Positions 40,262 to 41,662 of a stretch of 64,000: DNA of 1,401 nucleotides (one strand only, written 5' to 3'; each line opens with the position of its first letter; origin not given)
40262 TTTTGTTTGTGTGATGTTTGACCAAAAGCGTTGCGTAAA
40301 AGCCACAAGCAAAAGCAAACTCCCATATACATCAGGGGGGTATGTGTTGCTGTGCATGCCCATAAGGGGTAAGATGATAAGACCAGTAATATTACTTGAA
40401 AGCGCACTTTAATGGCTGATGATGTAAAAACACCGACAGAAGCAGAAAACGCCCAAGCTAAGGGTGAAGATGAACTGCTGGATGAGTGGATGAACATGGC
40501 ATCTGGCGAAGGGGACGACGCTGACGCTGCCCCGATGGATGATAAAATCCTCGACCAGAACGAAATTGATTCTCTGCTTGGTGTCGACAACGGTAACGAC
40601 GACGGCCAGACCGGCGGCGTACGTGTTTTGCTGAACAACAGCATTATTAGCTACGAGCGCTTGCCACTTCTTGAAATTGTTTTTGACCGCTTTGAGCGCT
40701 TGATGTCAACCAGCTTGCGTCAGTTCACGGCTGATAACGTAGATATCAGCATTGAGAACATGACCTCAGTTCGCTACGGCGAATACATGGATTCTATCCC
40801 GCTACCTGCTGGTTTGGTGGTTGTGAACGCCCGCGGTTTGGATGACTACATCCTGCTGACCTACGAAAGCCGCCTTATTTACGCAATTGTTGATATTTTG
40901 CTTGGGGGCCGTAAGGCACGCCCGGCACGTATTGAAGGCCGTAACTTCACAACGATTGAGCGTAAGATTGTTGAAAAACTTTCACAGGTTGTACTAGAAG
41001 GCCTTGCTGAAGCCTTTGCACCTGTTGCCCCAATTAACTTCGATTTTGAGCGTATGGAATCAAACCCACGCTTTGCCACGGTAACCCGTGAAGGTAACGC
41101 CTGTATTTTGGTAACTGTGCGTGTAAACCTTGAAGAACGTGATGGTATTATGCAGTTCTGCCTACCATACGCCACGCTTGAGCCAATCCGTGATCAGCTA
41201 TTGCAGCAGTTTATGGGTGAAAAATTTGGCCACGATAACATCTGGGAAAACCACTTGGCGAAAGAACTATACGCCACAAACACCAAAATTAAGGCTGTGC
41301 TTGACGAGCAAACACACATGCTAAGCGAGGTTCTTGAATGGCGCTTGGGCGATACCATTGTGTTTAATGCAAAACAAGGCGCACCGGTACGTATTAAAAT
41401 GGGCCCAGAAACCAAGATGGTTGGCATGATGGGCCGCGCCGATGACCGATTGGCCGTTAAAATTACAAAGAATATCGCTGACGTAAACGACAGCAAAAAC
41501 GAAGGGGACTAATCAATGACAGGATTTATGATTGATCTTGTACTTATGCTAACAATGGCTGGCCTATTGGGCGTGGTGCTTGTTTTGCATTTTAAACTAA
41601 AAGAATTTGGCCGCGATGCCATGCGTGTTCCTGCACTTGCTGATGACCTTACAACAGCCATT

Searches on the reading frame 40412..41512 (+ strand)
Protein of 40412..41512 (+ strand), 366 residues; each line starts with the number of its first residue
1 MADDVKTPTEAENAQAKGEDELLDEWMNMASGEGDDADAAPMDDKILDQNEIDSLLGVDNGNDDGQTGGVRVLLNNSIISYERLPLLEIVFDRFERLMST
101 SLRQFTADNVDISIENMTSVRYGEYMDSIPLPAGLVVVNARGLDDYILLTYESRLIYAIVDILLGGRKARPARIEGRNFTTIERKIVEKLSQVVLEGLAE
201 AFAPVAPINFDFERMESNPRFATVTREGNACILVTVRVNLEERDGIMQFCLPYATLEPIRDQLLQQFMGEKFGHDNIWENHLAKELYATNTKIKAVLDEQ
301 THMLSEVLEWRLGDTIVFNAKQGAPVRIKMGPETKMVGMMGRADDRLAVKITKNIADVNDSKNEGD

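Call 77: find_homologous_proteins(query=window:40412-41512:+, max_evalue=1e-60)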
Query window:40412-41512:+ (366 aa): 7743 proteins with E <= 1e-60 among 8000 candidates; the best 120 are listed.
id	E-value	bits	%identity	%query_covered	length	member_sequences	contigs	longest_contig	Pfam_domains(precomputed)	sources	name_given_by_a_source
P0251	4.2e-216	735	90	100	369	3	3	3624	PF01052.26,PF02154.22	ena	-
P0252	2.5e-215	733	89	100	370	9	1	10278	PF01052.26,PF02154.22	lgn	-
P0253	4.0e-192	656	80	99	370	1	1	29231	PF01052.26,PF02154.22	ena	-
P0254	4.6e-192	656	78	100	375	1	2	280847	PF01052.26,PF02154.22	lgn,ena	-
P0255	7.8e-190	649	80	96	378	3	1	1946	PF01052.26,PF02154.22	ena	-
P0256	5.3e-183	626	77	100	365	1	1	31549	PF01052.26,PF02154.22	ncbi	-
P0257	2.4e-182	624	75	98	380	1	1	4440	PF01052.26,PF02154.22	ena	-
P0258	1.4e-173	595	73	95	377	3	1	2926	PF01052.26,PF02154.22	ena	-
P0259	1.6e-172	592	73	99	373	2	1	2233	PF01052.26,PF02154.22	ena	-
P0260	3.8e-167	574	69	97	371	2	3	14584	PF01052.26,PF02154.22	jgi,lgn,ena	-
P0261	1.0e-166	573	68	98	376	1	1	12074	PF01052.26,PF02154.22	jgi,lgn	jgi:flagellar motor switch protein FliM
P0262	2.6e-165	568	67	100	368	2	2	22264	PF01052.26,PF02154.22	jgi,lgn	jgi:flagellar motor switch protein FliM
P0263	1.6e-161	556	68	99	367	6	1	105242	PF01052.26,PF02154.22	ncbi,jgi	jgi:flagellar motor switch protein FliM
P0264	1.2e-160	553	66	100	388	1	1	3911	PF01052.26,PF02154.22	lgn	-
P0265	1.3e-160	553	67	100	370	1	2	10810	PF01052.26,PF02154.22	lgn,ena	-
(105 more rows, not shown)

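Call 78: find_encoding_contigs(protein=P0254, flank=10000, max_places=2)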
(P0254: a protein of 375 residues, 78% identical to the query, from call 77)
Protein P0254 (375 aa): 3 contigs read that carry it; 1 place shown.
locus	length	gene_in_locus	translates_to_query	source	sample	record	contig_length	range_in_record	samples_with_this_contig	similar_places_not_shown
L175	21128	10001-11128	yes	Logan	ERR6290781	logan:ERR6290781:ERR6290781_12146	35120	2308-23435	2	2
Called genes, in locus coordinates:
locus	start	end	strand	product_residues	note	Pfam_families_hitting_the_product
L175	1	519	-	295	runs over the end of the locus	PF02108:FliH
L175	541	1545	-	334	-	PF03448:MgtE_N (faint), PF14842:FliG_N, PF14841:FliG_M, PF01706:FliG_C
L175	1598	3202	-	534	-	PF01514:YscJ_FliF, PF08345:YscJ_FliF_C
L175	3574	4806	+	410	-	PF00669:Flagellin_N, PF00700:Flagellin_C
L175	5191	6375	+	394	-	PF00669:Flagellin_N, PF00700:Flagellin_C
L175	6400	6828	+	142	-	-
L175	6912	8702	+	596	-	PF02465:FliD_N, PF07195:FliD_C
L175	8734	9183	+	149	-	PF02561:FliS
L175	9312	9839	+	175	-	PF03748:FliL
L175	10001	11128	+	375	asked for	PF02154:FliM, PF01052:FliMN_C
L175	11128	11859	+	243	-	PF20072:DUF6468 (weak)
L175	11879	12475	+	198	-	-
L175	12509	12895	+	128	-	PF00072:Response_reg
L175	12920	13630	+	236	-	PF04344:CheZ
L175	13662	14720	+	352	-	PF00072:Response_reg, PF01339:CheB_methylest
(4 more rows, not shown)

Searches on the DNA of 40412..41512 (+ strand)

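Call 81: search_rna_families(sources=[L175, L172, L045, L168], threshold=gathering)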
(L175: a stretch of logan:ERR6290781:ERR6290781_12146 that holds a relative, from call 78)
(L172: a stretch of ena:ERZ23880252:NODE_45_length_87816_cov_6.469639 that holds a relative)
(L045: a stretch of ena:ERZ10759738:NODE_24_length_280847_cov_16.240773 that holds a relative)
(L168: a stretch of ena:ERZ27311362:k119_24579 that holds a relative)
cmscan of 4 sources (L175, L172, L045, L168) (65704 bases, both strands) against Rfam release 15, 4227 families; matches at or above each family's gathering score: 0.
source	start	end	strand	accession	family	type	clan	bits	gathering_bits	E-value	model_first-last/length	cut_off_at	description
